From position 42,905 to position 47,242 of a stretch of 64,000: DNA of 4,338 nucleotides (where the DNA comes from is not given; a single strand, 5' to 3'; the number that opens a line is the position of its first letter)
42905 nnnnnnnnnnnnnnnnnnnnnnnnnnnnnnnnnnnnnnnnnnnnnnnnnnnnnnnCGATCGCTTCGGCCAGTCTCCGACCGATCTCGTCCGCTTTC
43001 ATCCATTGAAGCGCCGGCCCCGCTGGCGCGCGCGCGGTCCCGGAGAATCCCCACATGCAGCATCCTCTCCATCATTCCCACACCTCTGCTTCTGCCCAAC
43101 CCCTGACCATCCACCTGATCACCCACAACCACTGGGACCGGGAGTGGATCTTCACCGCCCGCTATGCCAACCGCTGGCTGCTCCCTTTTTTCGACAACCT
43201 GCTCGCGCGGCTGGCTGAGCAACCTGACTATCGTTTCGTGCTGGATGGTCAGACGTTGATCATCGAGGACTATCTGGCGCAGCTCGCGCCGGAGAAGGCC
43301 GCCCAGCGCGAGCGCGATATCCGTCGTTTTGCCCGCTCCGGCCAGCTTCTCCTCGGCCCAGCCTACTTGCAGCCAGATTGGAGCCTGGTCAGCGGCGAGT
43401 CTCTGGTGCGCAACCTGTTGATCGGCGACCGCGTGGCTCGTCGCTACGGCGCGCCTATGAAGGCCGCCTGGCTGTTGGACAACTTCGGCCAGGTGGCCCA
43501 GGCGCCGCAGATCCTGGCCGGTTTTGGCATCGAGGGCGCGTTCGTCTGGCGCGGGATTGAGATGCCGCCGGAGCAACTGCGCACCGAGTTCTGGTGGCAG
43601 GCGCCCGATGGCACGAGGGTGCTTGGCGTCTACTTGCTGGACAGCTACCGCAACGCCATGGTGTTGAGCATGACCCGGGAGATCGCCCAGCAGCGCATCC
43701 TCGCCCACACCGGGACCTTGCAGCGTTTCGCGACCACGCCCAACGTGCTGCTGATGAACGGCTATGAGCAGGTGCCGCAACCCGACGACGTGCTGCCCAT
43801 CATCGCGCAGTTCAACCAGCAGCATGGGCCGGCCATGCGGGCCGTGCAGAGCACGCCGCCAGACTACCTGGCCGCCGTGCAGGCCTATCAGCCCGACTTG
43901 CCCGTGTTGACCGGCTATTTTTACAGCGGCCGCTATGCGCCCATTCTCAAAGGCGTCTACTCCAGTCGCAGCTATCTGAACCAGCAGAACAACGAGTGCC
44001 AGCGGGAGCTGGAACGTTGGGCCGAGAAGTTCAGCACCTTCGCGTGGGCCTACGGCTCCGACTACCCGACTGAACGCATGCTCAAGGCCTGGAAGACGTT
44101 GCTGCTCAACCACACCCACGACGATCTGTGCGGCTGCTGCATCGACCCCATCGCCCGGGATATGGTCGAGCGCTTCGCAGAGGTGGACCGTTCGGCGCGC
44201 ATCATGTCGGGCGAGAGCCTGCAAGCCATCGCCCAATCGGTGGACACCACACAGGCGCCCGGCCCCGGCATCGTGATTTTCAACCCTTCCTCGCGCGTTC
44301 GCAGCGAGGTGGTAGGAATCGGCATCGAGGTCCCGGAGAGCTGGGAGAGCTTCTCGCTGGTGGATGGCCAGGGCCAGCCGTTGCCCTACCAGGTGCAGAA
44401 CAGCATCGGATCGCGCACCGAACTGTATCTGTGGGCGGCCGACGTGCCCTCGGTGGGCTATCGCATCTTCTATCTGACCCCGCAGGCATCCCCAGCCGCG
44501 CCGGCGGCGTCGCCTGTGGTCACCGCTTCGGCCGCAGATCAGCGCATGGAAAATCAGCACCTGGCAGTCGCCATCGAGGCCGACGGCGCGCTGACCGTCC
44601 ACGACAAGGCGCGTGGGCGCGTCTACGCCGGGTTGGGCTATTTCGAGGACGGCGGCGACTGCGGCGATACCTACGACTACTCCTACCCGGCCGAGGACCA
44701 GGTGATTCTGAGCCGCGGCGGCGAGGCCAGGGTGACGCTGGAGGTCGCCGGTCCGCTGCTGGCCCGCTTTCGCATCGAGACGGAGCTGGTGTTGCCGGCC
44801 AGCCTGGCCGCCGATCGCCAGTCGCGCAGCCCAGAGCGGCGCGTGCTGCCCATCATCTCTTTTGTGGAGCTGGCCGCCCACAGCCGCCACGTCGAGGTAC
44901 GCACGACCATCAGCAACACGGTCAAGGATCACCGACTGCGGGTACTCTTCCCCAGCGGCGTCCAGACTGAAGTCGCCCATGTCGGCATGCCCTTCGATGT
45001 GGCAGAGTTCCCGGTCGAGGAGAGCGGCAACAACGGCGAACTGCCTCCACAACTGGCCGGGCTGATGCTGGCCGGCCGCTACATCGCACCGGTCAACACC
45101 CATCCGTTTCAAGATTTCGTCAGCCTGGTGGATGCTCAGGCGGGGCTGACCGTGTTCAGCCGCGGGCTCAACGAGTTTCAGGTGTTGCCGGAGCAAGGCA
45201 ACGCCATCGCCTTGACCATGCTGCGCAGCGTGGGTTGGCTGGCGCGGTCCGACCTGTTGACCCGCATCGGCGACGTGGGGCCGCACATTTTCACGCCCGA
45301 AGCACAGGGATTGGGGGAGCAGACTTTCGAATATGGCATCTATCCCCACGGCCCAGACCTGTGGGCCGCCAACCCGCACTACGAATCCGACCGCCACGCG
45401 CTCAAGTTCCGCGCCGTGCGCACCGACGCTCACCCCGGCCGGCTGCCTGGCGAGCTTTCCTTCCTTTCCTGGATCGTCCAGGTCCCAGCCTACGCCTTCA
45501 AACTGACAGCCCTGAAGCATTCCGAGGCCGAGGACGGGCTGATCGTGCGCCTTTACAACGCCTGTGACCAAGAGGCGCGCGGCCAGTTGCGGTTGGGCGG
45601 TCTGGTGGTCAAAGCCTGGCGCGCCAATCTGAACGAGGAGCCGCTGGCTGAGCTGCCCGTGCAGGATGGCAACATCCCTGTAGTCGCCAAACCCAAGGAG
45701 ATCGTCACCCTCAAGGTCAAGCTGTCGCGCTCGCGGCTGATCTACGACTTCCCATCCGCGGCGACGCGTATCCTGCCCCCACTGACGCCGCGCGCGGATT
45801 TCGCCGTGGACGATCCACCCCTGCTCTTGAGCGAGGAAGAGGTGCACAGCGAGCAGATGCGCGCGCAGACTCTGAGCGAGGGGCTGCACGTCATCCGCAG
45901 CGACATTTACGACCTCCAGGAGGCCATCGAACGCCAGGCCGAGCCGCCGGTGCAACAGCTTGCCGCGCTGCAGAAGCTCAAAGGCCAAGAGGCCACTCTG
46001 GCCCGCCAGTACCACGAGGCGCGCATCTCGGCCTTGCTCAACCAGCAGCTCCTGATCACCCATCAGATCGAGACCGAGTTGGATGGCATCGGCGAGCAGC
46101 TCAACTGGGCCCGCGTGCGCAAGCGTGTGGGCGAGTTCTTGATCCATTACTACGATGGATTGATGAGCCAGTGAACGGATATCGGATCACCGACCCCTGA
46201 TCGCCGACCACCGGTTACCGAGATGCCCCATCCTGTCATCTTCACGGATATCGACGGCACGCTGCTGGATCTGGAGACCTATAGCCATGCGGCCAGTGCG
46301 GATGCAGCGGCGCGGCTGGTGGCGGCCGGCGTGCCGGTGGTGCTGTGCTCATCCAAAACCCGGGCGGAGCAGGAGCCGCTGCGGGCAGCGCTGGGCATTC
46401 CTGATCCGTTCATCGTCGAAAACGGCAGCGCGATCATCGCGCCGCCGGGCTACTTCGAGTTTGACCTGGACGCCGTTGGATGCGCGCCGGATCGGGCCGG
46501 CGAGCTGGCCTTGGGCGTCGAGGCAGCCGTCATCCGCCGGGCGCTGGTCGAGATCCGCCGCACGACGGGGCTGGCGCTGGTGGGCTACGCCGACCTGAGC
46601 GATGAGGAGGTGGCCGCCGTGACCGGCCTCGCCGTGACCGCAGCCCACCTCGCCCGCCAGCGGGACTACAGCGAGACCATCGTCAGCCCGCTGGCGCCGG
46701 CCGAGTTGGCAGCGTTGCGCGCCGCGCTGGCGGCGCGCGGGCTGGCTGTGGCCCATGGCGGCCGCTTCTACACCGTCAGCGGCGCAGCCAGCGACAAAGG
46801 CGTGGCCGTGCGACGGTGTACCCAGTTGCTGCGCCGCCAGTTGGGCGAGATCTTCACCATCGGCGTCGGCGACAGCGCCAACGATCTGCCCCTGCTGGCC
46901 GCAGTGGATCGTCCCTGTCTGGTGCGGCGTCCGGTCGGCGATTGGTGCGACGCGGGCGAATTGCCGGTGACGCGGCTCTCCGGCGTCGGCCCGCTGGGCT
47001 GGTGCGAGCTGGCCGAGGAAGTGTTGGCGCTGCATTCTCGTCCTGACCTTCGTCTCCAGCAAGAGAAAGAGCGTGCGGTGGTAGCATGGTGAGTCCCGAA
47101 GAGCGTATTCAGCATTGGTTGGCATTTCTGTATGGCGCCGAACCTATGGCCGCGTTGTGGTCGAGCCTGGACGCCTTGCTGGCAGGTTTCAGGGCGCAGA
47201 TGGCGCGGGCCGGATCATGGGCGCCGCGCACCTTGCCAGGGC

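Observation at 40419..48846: Compatible-solute locus: GT4 plus MpgS-like GT plus MpgP-like HAD phosphatase interleaved with GH38 alpha-mannosidase and a GH13_18 phosphorylase, downstream of a LacI-controlled ABC importer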

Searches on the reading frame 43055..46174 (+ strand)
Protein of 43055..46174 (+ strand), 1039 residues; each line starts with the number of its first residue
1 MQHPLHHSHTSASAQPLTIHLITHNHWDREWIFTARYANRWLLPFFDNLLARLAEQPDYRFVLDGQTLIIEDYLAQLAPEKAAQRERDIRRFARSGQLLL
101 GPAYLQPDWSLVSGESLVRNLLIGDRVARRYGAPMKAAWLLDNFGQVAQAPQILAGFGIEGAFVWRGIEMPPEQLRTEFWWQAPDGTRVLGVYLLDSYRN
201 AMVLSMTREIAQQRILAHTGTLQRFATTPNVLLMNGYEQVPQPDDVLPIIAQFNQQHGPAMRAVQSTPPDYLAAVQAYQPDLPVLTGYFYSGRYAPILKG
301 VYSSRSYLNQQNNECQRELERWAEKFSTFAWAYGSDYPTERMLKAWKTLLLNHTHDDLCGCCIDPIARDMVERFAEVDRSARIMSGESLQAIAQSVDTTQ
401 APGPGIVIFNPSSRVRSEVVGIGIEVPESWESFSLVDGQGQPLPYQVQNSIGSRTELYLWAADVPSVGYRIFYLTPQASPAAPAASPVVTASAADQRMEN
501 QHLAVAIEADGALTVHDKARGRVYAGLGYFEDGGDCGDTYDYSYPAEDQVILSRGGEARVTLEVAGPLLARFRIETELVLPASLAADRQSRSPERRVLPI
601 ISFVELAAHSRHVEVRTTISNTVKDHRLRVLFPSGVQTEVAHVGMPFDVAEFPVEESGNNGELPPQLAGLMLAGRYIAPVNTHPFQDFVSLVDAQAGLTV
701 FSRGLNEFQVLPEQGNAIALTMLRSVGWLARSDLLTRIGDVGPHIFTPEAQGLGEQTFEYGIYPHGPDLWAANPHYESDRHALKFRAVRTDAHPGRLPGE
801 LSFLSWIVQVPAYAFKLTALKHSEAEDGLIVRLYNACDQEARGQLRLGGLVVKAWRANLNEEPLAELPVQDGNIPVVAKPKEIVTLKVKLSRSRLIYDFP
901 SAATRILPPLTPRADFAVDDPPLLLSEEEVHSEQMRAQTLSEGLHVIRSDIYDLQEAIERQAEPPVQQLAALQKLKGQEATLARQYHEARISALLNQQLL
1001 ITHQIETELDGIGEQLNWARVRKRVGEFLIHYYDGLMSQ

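Call 3: search_protein_families(library=pfam, proteins=[window:43055-46174:+])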
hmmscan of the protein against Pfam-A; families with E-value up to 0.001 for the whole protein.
window:43055-46174:+ (1039 aa): 4 families
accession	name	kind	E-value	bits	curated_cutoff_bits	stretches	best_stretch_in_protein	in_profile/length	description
PF01074.27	Glyco_hydro_38N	-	1.9e-33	116.4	25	1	18-283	1-267/270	Glycosyl hydrolases family 38 N-terminal domain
PF17677.7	Glyco_hydro38C2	-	1.8e-15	57.3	22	1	815-886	2-72/72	Glycosyl hydrolases family 38 C-terminal beta sandwich domain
PF09261.16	Alpha-mann_mid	-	9.9e-14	51.7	31.1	1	299-391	4-95/96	Alpha mannosidase middle domain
PF07748.19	Glyco_hydro_38C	-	1.5e-11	45.4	25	1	498-728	1-202/206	Glycosyl hydrolases family 38 C-terminal domain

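Call 4: search_protein_families(library=ncbifam, proteins=[window:43055-46174:+])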
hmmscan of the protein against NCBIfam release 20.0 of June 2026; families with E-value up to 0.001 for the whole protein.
window:43055-46174:+ (1039 aa): 1 family
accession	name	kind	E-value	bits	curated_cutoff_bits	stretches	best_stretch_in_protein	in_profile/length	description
NF007331.0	PRK09819.1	equivalog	1e-141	473.7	1138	2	18-449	5-426/885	mannosylglycerate hydrolase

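Call 38: search_solved_structures(query=window:43055-46174:+, show_alignments=1)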
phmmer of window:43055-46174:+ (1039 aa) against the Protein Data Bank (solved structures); distinct sequences matched with E-value up to 0.001: 16.
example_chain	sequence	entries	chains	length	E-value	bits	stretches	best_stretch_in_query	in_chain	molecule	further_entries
3lvt_A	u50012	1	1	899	1.7e-107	363.8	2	18-427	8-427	Glycosyl hydrolase, family 38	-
5kbp_A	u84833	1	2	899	2.2e-107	363.4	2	18-427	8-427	Glycosyl hydrolase, family 38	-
2wyh_A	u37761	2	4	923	2.5e-94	320.2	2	17-424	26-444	ALPHA-MANNOSIDASE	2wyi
7ufs_A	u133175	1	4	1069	2.6e-20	75.2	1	19-393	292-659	Alpha-mannosidase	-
6lz1_A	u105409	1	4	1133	8.5e-17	63.5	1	19-190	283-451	Ams1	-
7dd9_A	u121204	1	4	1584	3.7e-16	61.4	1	19-190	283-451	Alpha-mannosidase,ZZ-type zinc finger-containing protein P35G2.11c,Maltose/maltodextrin-bi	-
7uft_A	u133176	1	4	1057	1.5e-15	59.4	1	9-393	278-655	Alpha-mannosidase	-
7vqo_A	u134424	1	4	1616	3.3e-15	58.3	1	14-190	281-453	Ams1, Nbr1 and malE fusion protein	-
7ufr_A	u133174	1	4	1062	1e-14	56.6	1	12-375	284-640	Alpha-mannosidase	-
7ufu_A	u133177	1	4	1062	1.4e-13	52.9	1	12-375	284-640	Alpha-mannosidase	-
5jm0_A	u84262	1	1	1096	5.9e-10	40.9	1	17-368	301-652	Alpha-mannosidase,Alpha-mannosidase,Alpha-mannosidase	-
1hty_A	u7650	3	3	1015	2.5e-06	28.9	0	16-182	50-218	ALPHA-MANNOSIDASE II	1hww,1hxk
6rpc_A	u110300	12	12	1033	2.6e-06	28.8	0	16-182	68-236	Alpha-mannosidase 2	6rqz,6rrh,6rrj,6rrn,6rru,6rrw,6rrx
1qwu_A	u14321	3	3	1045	2.7e-06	28.8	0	16-182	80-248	Alpha-mannosidase II | Alpha-mannosidase 2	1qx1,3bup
1qwn_A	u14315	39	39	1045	2.7e-06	28.8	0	16-182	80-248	Alpha-mannosidase II | putative golgi alpha-mannosidase II | Alpha-mannosidase 2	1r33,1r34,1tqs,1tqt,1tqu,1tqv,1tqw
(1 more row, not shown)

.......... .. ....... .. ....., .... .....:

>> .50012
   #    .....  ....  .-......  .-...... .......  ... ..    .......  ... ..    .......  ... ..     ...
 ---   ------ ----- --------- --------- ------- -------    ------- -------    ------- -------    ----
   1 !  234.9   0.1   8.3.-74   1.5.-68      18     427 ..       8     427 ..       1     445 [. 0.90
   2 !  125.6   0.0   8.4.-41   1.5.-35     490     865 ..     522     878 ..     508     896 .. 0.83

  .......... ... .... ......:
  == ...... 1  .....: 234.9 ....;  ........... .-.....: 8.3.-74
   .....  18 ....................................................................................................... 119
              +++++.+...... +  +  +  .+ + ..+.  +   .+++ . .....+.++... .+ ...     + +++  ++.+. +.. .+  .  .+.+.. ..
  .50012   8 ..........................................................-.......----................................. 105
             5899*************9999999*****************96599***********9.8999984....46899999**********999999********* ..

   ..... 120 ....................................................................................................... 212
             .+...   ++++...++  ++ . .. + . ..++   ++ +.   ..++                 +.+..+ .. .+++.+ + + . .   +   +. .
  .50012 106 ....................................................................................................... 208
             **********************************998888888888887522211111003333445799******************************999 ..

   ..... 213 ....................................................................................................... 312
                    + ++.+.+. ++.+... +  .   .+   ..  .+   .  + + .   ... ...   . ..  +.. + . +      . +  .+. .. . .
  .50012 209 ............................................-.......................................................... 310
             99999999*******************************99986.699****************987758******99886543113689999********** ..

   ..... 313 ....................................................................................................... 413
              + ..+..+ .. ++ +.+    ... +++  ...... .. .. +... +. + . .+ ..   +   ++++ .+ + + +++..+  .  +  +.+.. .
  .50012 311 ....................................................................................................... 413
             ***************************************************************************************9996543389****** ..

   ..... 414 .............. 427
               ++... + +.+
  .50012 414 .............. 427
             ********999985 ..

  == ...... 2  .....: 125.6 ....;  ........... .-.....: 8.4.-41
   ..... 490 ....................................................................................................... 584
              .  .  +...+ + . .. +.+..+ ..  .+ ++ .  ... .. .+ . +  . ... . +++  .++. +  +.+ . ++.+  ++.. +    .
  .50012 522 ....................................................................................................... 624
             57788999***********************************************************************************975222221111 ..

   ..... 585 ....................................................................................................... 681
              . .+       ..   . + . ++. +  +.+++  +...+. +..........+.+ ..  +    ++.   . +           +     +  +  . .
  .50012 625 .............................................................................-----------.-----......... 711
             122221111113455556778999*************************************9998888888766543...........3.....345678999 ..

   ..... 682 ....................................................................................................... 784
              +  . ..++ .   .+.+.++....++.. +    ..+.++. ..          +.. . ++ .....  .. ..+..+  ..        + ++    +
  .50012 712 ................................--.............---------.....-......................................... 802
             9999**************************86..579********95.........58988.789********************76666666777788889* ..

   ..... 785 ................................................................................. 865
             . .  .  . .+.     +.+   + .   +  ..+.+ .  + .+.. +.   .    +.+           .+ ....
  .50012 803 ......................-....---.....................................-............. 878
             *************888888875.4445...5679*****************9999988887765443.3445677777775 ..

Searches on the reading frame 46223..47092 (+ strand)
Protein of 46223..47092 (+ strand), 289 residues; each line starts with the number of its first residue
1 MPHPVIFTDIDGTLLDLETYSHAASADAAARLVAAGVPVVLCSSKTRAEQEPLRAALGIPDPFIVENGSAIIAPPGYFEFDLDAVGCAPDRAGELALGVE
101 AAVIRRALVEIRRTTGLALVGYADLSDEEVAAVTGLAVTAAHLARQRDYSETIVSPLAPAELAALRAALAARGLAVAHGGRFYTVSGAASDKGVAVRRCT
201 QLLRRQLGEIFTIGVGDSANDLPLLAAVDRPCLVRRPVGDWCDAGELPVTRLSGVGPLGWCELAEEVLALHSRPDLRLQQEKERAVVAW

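Call 3: search_protein_families(library=pfam, proteins=[window:46223-47092:+])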
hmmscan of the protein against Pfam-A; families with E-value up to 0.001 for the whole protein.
window:46223-47092:+ (289 aa): 3 families
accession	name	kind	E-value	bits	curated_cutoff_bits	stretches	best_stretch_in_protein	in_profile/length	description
PF08282.18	Hydrolase_3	-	1.3e-13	51.7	20.9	1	6-71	1-66/255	haloacid dehalogenase-like hydrolase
PF00702.32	Hydrolase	-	0.00055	20.8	26.4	0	27-66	105-144/191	haloacid dehalogenase-like hydrolase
PF12710.13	HAD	-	0.0007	20.5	27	0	179-225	141-188/189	haloacid dehalogenase-like hydrolase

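Call 4: search_protein_families(library=ncbifam, proteins=[window:46223-47092:+])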
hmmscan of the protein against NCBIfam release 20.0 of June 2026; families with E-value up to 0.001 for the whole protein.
window:46223-47092:+ (289 aa): 15 families
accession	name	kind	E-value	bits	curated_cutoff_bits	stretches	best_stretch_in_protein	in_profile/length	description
TIGR01486.1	HAD-SF-IIB-MPGP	subfamily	8.8e-73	244.8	164.75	1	5-267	1-256/257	mannosyl-3-phosphoglycerate phosphatase family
TIGR02461.1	osmo_MPG_phos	equivalog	1e-67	228.6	244.35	1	5-234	1-226/227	mannosyl-3-phosphoglycerate phosphatase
NF011072.0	PRK14502.1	equivalog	3.3e-54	184.4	762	1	5-268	418-690/694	bifunctional mannosyl-3-phosphoglycerate synthase/mannosyl-3 phosphoglycerate phosphatase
NF001216.0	PRK00192.1-2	equivalog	4e-54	183.8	353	1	1-271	4-264/275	mannosyl-3-phosphoglycerate phosphatase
TIGR02463.1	MPGP_rel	hypoth_equivalog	4e-49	167.4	282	1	5-234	1-215/216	mannosyl-3-phosphoglycerate phosphatase-related protein YedP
NF001218.0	PRK00192.1-5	equivalog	1.7e-45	155.8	362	1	3-270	4-271/275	mannosyl-3-phosphoglycerate phosphatase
NF002976.0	PRK03669.1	equivalog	6.7e-45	153.6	315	1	5-235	9-232/271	mannosyl-3-phosphoglycerate phosphatase-related protein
NF001217.0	PRK00192.1-4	equivalog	5.6e-35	121.2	373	1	6-234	11-223/265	mannosyl-3-phosphoglycerate phosphatase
NF009342.0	PRK12702.1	equivalog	4.3e-27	95.2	596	1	6-240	4-257/302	mannosyl-3-phosphoglycerate phosphatase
NF001215.0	PRK00192.1-1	equivalog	5.3e-24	84.8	488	1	7-230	10-217/265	mannosyl-3-phosphoglycerate phosphatase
TIGR01484.1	HAD-SF-IIB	subfamily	6.3e-15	55.8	41.8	1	6-230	2-217/221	HAD-IIB family hydrolase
TIGR00099.1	Cof-subfamily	subfamily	7.7e-13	48.6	137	1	5-73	1-68/256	Cof-type HAD-IIB family hydrolase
TIGR01487.1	Pglycolate_arch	equivalog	9.2e-12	45.3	122.75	1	6-72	4-70/215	phosphoglycolate phosphatase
TIGR01482.1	SPP-subfamily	subfamily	2.8e-11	43.4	107.15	1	6-73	1-68/225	sucrose-phosphate phosphatase subfamily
NF002245.0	PRK01158.1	equivalog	2.7e-10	39.9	198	1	5-72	5-72/233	phosphoglycolate phosphatase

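Call 37: search_solved_structures(query=window:46223-47092:+, show_alignments=2)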
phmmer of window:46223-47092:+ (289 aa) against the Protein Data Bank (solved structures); distinct sequences matched with E-value up to 0.001: 5.
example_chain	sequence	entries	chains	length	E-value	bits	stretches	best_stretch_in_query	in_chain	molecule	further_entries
3ztw_A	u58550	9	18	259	4.4e-35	125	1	5-236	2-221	MANNOSYL-3-PHOSPHOGLYCERATE PHOSPHATASE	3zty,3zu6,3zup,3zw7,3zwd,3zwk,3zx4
1wzc_A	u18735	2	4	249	6.6e-30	108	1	5-234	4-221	Mannosyl-3-phosphoglycerate phosphatase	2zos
1xvi_A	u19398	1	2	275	6.9e-24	88.3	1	5-263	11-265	Putative mannosyl-3-phosphoglycerate phosphatase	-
1kyt_A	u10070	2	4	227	0.00022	24.3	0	157-227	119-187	hypothetical protein TA0175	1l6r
2pq0_A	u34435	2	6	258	0.0005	23.1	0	3-72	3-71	Hypothetical conserved protein GK1056 | Hypothetical conserved protein, GK1056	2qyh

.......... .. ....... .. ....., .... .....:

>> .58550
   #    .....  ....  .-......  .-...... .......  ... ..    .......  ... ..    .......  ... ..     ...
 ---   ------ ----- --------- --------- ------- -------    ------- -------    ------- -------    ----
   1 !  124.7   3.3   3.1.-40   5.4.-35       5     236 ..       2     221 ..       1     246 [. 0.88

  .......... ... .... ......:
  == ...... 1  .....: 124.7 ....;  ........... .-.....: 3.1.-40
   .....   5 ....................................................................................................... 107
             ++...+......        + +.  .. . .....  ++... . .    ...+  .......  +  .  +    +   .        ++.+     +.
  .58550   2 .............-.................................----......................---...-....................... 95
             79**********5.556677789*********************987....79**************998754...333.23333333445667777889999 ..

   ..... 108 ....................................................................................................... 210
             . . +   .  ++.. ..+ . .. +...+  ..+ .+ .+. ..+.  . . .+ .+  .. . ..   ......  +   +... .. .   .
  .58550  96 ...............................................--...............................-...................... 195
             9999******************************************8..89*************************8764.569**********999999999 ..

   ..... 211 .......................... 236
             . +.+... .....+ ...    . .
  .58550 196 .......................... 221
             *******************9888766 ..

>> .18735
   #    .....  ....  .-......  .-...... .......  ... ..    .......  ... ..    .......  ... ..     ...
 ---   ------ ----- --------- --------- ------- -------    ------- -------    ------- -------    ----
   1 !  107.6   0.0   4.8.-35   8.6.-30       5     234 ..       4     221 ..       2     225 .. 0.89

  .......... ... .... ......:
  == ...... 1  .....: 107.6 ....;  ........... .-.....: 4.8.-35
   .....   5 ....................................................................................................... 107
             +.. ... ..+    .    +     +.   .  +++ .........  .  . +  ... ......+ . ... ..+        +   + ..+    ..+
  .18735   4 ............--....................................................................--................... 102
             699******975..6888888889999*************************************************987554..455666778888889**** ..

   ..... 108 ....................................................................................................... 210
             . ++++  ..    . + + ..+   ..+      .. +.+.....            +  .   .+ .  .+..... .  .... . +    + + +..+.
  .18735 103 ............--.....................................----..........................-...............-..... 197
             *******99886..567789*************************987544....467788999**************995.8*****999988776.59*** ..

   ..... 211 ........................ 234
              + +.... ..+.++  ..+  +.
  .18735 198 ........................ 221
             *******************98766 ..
